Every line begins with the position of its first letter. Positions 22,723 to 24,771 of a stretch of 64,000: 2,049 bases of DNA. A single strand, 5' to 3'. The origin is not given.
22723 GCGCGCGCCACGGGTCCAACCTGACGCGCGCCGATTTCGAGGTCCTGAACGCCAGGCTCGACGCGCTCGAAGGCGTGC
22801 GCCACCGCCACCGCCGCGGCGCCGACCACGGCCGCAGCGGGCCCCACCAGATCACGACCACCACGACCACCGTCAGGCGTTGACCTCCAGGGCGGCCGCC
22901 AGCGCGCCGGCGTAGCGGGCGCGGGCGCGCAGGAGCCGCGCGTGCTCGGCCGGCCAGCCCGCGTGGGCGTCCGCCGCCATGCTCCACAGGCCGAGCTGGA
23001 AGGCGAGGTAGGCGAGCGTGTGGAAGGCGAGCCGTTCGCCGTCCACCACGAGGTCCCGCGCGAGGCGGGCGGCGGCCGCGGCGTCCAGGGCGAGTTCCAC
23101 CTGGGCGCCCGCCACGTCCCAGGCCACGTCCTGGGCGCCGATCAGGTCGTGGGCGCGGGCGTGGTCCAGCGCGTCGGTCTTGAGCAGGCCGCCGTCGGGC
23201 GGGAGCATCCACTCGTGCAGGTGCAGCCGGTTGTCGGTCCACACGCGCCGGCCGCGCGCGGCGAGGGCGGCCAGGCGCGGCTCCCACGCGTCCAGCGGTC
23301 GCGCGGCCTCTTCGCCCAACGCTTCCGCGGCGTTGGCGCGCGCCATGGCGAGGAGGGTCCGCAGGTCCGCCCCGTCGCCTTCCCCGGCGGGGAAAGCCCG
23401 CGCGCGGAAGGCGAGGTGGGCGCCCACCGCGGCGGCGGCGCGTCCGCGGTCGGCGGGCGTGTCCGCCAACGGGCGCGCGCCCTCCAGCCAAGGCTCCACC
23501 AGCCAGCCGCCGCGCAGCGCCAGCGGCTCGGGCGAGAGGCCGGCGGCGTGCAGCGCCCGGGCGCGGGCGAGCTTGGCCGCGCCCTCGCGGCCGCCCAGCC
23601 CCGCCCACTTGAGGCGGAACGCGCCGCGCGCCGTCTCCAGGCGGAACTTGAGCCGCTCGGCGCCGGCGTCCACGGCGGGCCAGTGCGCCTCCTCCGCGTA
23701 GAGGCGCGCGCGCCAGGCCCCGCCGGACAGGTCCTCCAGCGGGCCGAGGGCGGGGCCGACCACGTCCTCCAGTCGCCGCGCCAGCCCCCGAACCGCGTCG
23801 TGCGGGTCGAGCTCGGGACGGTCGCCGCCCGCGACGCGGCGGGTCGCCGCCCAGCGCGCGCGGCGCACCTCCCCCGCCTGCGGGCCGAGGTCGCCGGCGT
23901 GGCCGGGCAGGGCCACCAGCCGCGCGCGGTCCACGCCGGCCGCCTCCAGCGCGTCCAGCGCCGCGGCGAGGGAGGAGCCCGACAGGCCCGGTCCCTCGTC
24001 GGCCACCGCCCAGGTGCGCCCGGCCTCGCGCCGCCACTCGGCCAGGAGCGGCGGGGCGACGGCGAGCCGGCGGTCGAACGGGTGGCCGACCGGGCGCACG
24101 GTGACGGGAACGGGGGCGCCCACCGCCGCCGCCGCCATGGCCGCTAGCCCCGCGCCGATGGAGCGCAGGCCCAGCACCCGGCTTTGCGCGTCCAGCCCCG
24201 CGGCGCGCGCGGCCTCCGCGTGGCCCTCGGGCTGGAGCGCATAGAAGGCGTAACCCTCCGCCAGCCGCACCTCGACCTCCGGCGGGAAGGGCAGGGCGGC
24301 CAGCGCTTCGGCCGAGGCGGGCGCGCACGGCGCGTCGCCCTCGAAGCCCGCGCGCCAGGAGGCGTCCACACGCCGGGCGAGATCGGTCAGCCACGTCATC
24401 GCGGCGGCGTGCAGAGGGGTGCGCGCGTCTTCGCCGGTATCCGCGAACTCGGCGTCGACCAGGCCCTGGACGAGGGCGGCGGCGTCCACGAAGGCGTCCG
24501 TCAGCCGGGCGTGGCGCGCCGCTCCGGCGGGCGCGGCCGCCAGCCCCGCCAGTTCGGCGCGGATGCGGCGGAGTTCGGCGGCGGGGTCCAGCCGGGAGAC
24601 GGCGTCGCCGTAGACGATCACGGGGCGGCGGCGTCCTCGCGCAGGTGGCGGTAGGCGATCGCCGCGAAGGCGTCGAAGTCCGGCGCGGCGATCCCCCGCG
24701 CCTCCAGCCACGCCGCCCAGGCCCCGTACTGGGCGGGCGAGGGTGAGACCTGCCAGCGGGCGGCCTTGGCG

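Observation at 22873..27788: Five-gene translationally coupled ino1 operon: synthase + two different phosphatases + glycosidase-like + kinase-like protein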

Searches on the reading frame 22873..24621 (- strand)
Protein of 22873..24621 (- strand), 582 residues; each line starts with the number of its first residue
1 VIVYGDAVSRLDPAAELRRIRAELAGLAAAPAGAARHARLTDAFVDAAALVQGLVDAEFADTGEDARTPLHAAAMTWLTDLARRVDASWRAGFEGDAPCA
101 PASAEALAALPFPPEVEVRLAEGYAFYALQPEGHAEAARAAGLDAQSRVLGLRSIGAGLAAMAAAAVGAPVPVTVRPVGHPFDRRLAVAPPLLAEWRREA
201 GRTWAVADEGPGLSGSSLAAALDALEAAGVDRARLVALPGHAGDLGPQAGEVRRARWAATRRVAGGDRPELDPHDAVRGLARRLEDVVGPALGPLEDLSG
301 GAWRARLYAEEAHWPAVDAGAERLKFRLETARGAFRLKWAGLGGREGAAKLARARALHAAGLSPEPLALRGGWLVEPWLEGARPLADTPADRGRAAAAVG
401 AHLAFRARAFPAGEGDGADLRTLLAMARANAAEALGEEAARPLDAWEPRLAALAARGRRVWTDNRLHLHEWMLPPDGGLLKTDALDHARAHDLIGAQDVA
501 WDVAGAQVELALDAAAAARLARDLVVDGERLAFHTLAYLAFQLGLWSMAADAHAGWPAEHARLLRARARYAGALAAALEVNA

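Call 5: search_protein_families(library=pfam, proteins=[window:22873-24621:-], max_evalue=0.1)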
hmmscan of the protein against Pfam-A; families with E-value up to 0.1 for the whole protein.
window:22873-24621:- (582 aa): 1 family
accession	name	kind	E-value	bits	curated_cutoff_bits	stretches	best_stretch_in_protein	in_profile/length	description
PF13284.11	DUF4072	-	0.031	15.1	24.6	1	418-447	11-39/46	Domain of unknown function (DUF4072)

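Call 6: search_protein_families(library=ncbifam, proteins=[window:22873-24621:-], max_evalue=0.1)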
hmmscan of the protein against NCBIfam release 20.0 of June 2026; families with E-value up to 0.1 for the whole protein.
window:22873-24621:- (582 aa): 0 families

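Call 18: find_homologous_proteins(query=window:22873-24621:-)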
Query window:22873-24621:- (582 aa): 591 proteins with E <= 0.001 among 8000 candidates; the best 120 are listed.
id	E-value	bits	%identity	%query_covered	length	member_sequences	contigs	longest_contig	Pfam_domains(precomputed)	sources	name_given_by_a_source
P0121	0.0e+0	1218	100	100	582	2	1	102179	-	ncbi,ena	-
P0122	0.0e+0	1027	87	100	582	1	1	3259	-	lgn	-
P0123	7.5e-298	1007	86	100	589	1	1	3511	-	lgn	-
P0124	2.5e-177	609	60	100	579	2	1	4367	-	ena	-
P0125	1.3e-175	604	60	100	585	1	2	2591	-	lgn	-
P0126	5.8e-173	595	60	97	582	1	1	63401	-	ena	-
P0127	2.4e-167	576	59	100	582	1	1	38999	-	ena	-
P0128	1.9e-164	567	59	99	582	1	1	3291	-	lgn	-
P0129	1.5e-149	518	52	99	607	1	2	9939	-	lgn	-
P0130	2.1e-148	514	54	99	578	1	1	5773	-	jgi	jgi:hypothetical protein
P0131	2.3e-148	514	52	99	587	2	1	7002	-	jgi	-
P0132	1.7e-147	511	52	99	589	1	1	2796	-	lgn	-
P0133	1.3e-142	495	50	99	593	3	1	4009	-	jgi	jgi:hypothetical protein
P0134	1.4e-142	495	52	96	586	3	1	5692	-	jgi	jgi:hypothetical protein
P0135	4.0e-142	493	52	100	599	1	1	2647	-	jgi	jgi:hypothetical protein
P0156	1.6e-134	468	51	99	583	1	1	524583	-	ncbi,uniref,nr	ncbi:hypothetical protein [Roseomonas indoligenes]|uniref:Uncharacterized protein n=1 Tax=Roseomonas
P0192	5.4e-130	453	49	95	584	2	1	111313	-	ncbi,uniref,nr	ncbi:hypothetical protein [Azospirillum brasilense]|uniref:Uncharacterized protein n=1 Tax=Azospiril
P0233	1.8e-125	438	51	95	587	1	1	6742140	-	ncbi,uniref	ncbi:hypothetical protein [Methylobacterium sp. ID0610]|uniref:hypothetical protein n=1 Tax=Methylob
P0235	2.6e-125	438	48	99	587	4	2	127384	-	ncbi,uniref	ncbi:hypothetical protein KXS07_17270 [Inquilinus limosus]|uniref:hypothetical protein n=1 Tax=Inqui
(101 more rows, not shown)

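Call 19: find_encoding_contigs(protein=P0121, flank=3000, max_places=2)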
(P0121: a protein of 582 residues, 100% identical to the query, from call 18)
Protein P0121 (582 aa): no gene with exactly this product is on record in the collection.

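Call 20: find_encoding_contigs(protein=P0192, flank=10000, max_places=1)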
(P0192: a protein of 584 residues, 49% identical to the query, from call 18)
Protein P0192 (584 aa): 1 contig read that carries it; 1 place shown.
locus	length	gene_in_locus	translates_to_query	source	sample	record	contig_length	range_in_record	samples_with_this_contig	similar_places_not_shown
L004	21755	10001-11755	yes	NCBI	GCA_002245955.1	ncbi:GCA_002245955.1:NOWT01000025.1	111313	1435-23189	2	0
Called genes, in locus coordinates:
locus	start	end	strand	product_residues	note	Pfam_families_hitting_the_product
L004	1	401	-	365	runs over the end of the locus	PF13524:Glyco_trans_1_2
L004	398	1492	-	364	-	PF13524:Glyco_trans_1_2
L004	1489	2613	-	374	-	PF13524:Glyco_trans_1_2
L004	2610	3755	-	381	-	PF13439:Glyco_transf_4, PF13579:Glyco_trans_4_4, PF20706:GT4-conflict (faint), PF00534:Glycos_transf_1, PF13692:Glyco_trans_1_4, PF13524:Glyco_trans_1_2 (weak)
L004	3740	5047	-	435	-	PF02310:B12-binding (weak), PF04055:Radical_SAM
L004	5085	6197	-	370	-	PF01073:3Beta_HSD, PF01370:Epimerase, PF02719:Polysacc_synt_2, PF05368:NmrA, PF13460:NAD_binding_10, PF16363:GDP_Man_Dehyd, PF01370:Epimerase, PF16363:GDP_Man_Dehyd, +2 more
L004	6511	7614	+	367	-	PF01658:Inos-1-P_synth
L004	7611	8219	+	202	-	PF00300:His_Phos_1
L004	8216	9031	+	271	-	PF08003:Methyltransf_9, PF13489:Methyltransf_23, PF13649:Methyltransf_25, PF13847:Methyltransf_31, PF08241:Methyltransf_11, PF08242:Methyltransf_12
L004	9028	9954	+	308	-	-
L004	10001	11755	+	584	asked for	-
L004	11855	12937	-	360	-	PF07885:Ion_trans_2, PF02254:TrkA_N, PF00107:ADH_zinc_N (faint)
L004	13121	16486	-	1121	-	PF17757:UvrB_inter, PF02559:CarD_TRCF_RID, PF00270:DEAD, PF00271:Helicase_C, PF03461:TRCF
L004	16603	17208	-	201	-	PF12464:Mac, PF00132:Hexapep, PF14602:Hexapep_2 (weak)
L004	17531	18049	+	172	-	PF04542:Sigma70_r2, PF07638:Sigma70_ECF (weak), PF08281:Sigma70_r4_2, PF04545:Sigma70_r4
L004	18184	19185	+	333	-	PF16220:DUF4880, PF04773:FecR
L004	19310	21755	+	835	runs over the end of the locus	PF07660:STN, PF07715:Plug, PF00593:TonB_dep_Rec_b-barrel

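Call 21: find_encoding_contigs(protein=P0233, flank=10000, max_places=1)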
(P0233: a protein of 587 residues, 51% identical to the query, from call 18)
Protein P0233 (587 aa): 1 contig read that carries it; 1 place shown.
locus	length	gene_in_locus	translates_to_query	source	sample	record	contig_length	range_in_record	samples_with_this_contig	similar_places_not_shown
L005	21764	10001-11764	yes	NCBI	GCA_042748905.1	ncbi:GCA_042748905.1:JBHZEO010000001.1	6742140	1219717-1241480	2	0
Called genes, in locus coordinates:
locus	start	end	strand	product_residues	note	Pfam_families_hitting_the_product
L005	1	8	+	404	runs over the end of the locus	PF00180:Iso_dh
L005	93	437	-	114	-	PF07045:DUF1330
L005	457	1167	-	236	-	PF00215:OMPdecase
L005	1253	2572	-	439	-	PF00012:HSP70 (weak), PF06723:MreB_Mbl (faint), PF00012:HSP70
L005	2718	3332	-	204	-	PF03167:UDG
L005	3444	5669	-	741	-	PF20256:MoCoBD_2, PF02738:MoCoBD_1, PF20256:MoCoBD_2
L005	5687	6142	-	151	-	PF00111:Fer2, PF13085:Fer2_3 (weak), PF01799:Fer2_2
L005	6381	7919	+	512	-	PF00512:HisKA, PF02518:HATPase_c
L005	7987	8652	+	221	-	PF02798:GST_N, PF13417:GST_N_3, PF13409:GST_N_2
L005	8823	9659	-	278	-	PF00970:FAD_binding_6 (weak), PF00175:NAD_binding_1 (weak)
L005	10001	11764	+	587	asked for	-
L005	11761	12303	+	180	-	PF00300:His_Phos_1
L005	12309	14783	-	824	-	PF02743:dCache_1, PF22588:dCache_1_like, PF00989:PAS, PF13426:PAS_9, PF08447:PAS_3, PF08448:PAS_4, PF00512:HisKA, PF02518:HATPase_c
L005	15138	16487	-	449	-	PF00375:SDF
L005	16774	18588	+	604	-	PF02743:dCache_1, PF00512:HisKA, PF02518:HATPase_c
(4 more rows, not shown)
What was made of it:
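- In Methylobacterium sp. ID0610, p582 sits alone with a His_Phos_1 gene (call 21).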

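Call 27: search_solved_structures(query=window:22873-24621:-, max_evalue=1, show_alignments=2)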
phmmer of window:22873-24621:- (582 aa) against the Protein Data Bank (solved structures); distinct sequences matched with E-value up to 1: 0.

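Call 44: search_solved_structures(query=A1, max_evalue=10, show_alignments=3)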
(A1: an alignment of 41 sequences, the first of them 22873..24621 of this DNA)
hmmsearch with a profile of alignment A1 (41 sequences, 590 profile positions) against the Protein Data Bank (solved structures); distinct sequences matched with E-value up to 10: 0.

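Call 49: search_protein_families(library=ncbifam, proteins=[L004:3740-5047:-], max_evalue=0.00001)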
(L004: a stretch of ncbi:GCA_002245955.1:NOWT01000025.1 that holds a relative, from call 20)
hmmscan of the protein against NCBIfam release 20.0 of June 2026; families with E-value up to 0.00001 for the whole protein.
L004:3740-5047:- (435 aa): 16 families
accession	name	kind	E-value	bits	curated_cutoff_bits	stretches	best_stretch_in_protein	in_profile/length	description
TIGR04295.1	B12_rSAM_oligo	hypoth_equivalog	1e-212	706.4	400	1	2-429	1-422/422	TIGR04295 family B12-binding domain-containing radical SAM protein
TIGR02026.1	BchE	equivalog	6.8e-25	87.9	481.35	1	24-338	20-335/497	magnesium-protoporphyrin IX monomethyl ester anaerobic oxidative cyclase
NF050148.1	rSAM_ApyD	equivalog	1.6e-16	59.9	750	1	106-337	107-333/645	RiPP biosynthesis radical SAM protein ApyD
TIGR04367.1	HpnR_B12_rSAM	equivalog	4.7e-16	58.4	650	1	1-353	1-336/490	hopanoid C-3 methylase HpnR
TIGR04072.2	rSAM_ladder_B12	equivalog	4.8e-16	58.4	360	1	209-327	182-308/443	lipid biosynthesis B12-binding/radical SAM protein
TIGR04479.1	bcpD_PhpK_rSAM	subfamily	3.4e-14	52.1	600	1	195-326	229-367/504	PhpK family radical SAM P-methyltransferase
NF038361.1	rSAM_Sden_1168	equivalog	1.6e-12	46.8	575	1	125-281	199-357/560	Sden_1168 family B12-binding radical SAM P-methyltransferase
TIGR04014.1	B12_SAM_MJ_0865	equivalog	4.5e-12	45.5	360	1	101-255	67-209/434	methyl-coenzyme M reductase glutamine C-methyltransferase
TIGR04013.1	B12_SAM_MJ_1487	hypoth_equivalog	7.6e-12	44.8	251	1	100-258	68-203/382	TIGR04013 family B12-binding domain/radical SAM domain-containing protein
TIGR03975.1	rSAM_ocin_1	subfamily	1.9e-11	43.2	281.85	1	126-320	183-382/606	RiPP maturation radical SAM C-methyltransferase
NF040546.1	rSAM_CUAEP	equivalog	9.8e-10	37.7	500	1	25-324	12-297/468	CUAEP/CCAEP-tail radical SAM (seleno)protein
TIGR04428.1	B12_rSAM_trp_MT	equivalog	1.6e-09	36.7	500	1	104-262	97-272/558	tryptophan 2-C-methyltransferase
NF033070.1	rSAM_AprD4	equivalog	2.5e-09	36.6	500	1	162-326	153-322/456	AprD4 family radical SAM diol-dehydratase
TIGR04385.1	B12_rSAM_cofa1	equivalog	7.7e-09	35.3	450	1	126-354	124-349/438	B12 lower ligand biosynthesis radical SAM protein BzaD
TIGR03471.1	HpnJ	equivalog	1.6e-06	27.3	577.6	1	106-313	101-310/472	hopanoid biosynthesis associated radical SAM protein HpnJ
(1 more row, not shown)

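Call 52: list_cluster_members(proteins=[P0121, P0241, P0001])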
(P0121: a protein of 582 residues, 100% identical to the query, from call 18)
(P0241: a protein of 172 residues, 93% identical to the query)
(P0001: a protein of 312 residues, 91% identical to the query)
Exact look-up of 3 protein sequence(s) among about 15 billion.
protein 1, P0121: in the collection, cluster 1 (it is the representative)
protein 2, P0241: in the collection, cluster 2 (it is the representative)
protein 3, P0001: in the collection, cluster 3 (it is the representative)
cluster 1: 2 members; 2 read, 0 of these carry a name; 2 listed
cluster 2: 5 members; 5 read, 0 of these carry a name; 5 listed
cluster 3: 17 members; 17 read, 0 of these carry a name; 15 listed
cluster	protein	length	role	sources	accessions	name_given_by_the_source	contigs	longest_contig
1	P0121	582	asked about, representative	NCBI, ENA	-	-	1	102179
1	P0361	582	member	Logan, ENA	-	-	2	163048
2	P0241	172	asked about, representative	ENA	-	-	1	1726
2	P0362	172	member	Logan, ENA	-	-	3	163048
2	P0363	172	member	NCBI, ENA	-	-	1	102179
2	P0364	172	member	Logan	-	-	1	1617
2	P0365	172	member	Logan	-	-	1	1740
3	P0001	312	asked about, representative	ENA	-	-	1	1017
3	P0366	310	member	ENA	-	-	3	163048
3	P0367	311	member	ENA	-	-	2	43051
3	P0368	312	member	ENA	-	-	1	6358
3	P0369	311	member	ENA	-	-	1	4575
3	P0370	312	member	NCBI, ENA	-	-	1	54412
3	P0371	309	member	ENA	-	-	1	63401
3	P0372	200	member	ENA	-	-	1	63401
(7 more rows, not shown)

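Call 53: predict_structure(alignment_id=A1)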
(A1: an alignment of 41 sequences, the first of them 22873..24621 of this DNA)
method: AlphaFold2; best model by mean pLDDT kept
length: 582 residues; sequences in the alignment: 41
mean_pLDDT: 91.6   pTM: 0.91
mean pLDDT of the five models: 91.6, 90.7, 88.9, 88.6, 87.9
residues with pLDDT >= 90: 453; 70-90: 117; 50-70: 12; < 50: 0
segments of 3 or more residues with pLDDT < 50: none
pLDDT, mean of each block of 10 residues (from residue 1): 70 96 92 94 95 95 96 98 96 84 93 91 78 93 97 92 98 94 93 98 94 85 97 94 81 91 77 86 94 94 92 91 92 95 87 95 94 93 92 92 95 88 94 93 96 94 89 93 78 85 96 93 96 96 92 92 96 94 70
secondary structure, 60 per line:
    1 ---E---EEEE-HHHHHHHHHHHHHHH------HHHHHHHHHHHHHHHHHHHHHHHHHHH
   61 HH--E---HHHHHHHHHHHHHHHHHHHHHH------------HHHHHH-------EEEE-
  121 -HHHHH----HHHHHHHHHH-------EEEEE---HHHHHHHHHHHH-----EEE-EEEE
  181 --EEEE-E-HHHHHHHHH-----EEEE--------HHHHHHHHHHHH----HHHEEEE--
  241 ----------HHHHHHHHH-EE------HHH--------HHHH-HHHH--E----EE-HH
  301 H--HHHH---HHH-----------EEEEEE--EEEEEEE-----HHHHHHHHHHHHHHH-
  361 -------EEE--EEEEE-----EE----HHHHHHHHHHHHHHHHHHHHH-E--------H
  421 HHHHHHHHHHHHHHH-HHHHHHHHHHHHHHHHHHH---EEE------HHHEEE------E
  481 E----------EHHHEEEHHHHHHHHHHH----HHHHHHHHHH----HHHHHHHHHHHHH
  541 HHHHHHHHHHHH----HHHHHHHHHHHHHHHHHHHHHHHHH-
elements in order: E8-11 H13-27 H34-62 H69-90 H103-108 E116-119 H122-126 H131-140 E148-152 H156-167 E173-175 E177-180 E183-186 H190-198 E204-207 H216-227 E235-238 H251-259 H280-283 H285-288 H304-307 E325-330 E333-339 H345-359 E368-370 E373-377 H389-409 H420-435 H437-455 E459-461 E471-473 E496-498 H499-509 H514-523 H528-552 H557-581
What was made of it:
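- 22873..24621 (-): p582: 582-aa two-part protein with no Pfam or NCBIfam match. N-terminal half: helical region plus an alpha/beta domain with invariant RSIG and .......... loops. C-terminal half (about 290-582): choline-kinase/APH-like fold. AF2 model pLDDT 91.6, pTM 0.91 (call 53).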

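Call 57: fold_search(model_id=the predicted structure, library=pdb)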
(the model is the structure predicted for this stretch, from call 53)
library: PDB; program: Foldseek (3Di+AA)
matches with E <= 10: 477; with E <= 0.001: 17
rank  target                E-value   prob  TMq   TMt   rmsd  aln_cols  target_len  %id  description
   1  4r77_A                8.4e-08  1.00  0.32  0.61   6.5       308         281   15  Crystal structure of choline kinase LicA from Streptococcus pneumoniae (released 2015-08-12)
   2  4r78                  1.2e-07  1.00  0.33  0.60   6.5       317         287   15  Crystal structure of LicA in complex with AMP (released 2015-08-12)
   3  4r7b_B                6.8e-07  1.00  0.31  0.57   6.2       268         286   17  Crystal structure of pneumococcal LicA in complex with choline (released 2015-08-12)
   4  4r77_B                8.6e-07  1.00  0.32  0.60   5.5       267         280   16  Crystal structure of choline kinase LicA from Streptococcus pneumoniae (released 2015-08-12)
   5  3dxq_B                8.8e-05  1.00  0.28  0.50  10.0       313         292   17  Crystal structure of choline/ethanolamine kinase family protein (NP_106042.1) from MESORHIZOBIUM LOTI at 2.55 A resolu (released 2008-08-05)
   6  3dxq_A                9.7e-05  1.00  0.31  0.53   7.2       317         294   15  Crystal structure of choline/ethanolamine kinase family protein (NP_106042.1) from MESORHIZOBIUM LOTI at 2.55 A resolu (released 2008-08-05)
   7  3lq3                  1.1e-04  1.00  0.27  0.42  10.2       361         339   14  Crystal structure of human choline kinase beta in complex with phosphorylated hemicholinium-3 and adenosine nucleotide (released 2010-05-05)
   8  3feg                  1.4e-04  1.00  0.27  0.41  10.4       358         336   13  Crystal structure of human choline kinase beta in complex with phosphorylated hemicholinium-3 and adenosine nucleotide (released 2008-12-23)
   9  2ppq                  3.5e-04  1.00  0.26  0.43   8.1       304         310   16  Crystal structure of the homoserine kinase from Agrobacterium tumefaciens (released 2007-06-05)
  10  4ocv                  4.7e-04  1.00  0.29  0.44   8.2       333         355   15  N-acetylhexosamine 1-phosphate kinase_ATCC15697 in complex with GlcNAc and AMPPNP (released 2014-05-14)
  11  5eqp_A                4.7e-04  1.00  0.27  0.41   8.2       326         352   11  Crystal structure of choline kinase alpha-1 bound by 6-[(4-methyl-1,4-diazepan-1-yl)methyl]quinoline (compound 37) (released 2016-01-06)
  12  1nw1_B                5.9e-04  1.00  0.27  0.40   8.8       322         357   12  Crystal Structure of Choline Kinase (released 2003-06-10)
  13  6fuc                  6.8e-04  1.00  0.26  0.48   7.8       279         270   19  Structure of aminoglycoside phosphotransferase APH(3'')-Id from Streptomyces rimosus ATCC10970 (released 2019-03-20)
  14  6fux                  7.2e-04  1.00  0.26  0.48   8.1       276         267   21  Structure of aminoglycoside phosphotransferase APH(3'')-Id from Streptomyces rimosus ATCC10970 in complex with ADP and s (released 2019-03-20)
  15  7s3l                  7.5e-04  1.00  0.29  0.58   5.8       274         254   15  Structure of Bacillus subtilis CcrZ (previously called YtmP) (released 2022-05-11)
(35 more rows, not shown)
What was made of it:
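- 22873..24621 (-): Foldseek hits: LicA 4r77 (E 8e-8), choline kinases, homoserine kinase, NahK and APH (call 57).
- On Choline kinase / APH-type small-molecule kinase: Foldseek hits LicA 4r77 at E 8e-8, probability 1.0, target TM 0.61, and many choline kinase, homoserine kinase, NahK and APH entries (call 57), using a model with pLDDT 91.6 (call 53).
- Closest known: Choline kinase / aminoglycoside phosphotransferase. Same: The predicted fold of p582 residues about 290-582 matches this superfamily (Foldseek probability 1.0, target TM 0.61, call 57).
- Checked: The kinase-like fold is confirmed from a predicted structure (calls 53, 57).
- MIPS, a kinase-fold protein and two phosphatase folds lie in one coupled operon (calls 5, 57).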

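Call 58: search_protein_families(library=pfam, alignment_id=A1, max_evalue=1)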
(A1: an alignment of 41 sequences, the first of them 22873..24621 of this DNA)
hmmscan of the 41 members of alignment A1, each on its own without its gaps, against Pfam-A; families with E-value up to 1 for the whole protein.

A. member 1, window:22873-24621:- (582 aa): 1 family
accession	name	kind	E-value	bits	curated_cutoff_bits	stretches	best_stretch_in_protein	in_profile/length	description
PF13284.11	DUF4072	-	0.031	15.1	24.6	1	418-447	11-39/46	Domain of unknown function (DUF4072)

B. families by the number of members that match (of 41 scanned): 12 families
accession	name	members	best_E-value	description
PF11774.14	Lsr2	3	0.081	Lsr2 dimerization domain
PF01012.27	ETF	2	0.0019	Electron transfer flavoprotein domain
PF25612.1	DUF7940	2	0.018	Family of unknown function (DUF7940)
PF23878.1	TPR_ELP1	1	0.021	ELP1 TPR domain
PF13284.11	DUF4072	1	0.031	Domain of unknown function (DUF4072)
PF06403.16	Lamprin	1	0.036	Lamprin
PF18918.5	DUF5669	1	0.14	Family of unknown function (DUF5669)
PF09025.15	T3SS_needle_reg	1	0.27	YopR, type III needle-polymerisation regulator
PF04508.17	Pox_A_type_inc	1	0.4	Viral A-type inclusion protein repeat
PF14748.11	P5CR_dimer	1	0.54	Pyrroline-5-carboxylate reductase dimerisation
PF16778.10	Phage_tail_APC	1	0.62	Phage tail assembly chaperone protein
PF02817.22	E3_binding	1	0.96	e3 binding domain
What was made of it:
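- On Choline kinase / APH-type small-molecule kinase: No Pfam hit in any of 41 members even at E of 1 or less (call 58).
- On Type I phosphoribosyltransferase fold (p582 N-terminal half): No Pfam PRT hit (call 58).
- Closest known: Choline kinase / aminoglycoside phosphotransferase. Different: There is no sequence-level match to any Pfam or PDB member (calls 5, 27, 44, 58).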

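Call 72: search_protein_representatives(alignment_id=A1)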
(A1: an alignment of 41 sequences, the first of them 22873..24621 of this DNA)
Query: 41 sequences, 590 profile positions. Proteins with E-value up to 0.001 (for the whole library): 2846; up to 1e-10: 2415; up to 1e-30: 1696. The best 150 are listed.
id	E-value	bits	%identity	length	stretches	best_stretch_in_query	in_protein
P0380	8.4e-264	893.0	-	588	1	1-585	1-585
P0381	6.1e-252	853.8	-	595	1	1-584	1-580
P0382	9.4e-249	843.3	-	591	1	1-586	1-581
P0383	1.4e-248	842.7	-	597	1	1-587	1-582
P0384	6.6e-247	837.2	-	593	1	1-586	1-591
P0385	1.0e-246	836.6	-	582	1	1-584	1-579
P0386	3.9e-244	828.0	-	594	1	1-585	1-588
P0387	5.7e-236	801.1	-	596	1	1-582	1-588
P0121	5.7e-233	791.2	-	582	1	1-586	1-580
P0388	2.7e-229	779.0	-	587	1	1-585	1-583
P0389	8.2e-229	777.4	-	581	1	1-584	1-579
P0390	8.1e-228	774.2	-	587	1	1-586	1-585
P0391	2.4e-226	769.3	-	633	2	199-585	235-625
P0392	8.2e-224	760.9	-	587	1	1-584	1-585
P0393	8.8e-223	757.5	-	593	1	1-585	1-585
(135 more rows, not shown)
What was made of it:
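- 22873..24621 (-): Family of 2846 clusters at 50% identity; nearly all of the best 150 align end to end (call 72).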
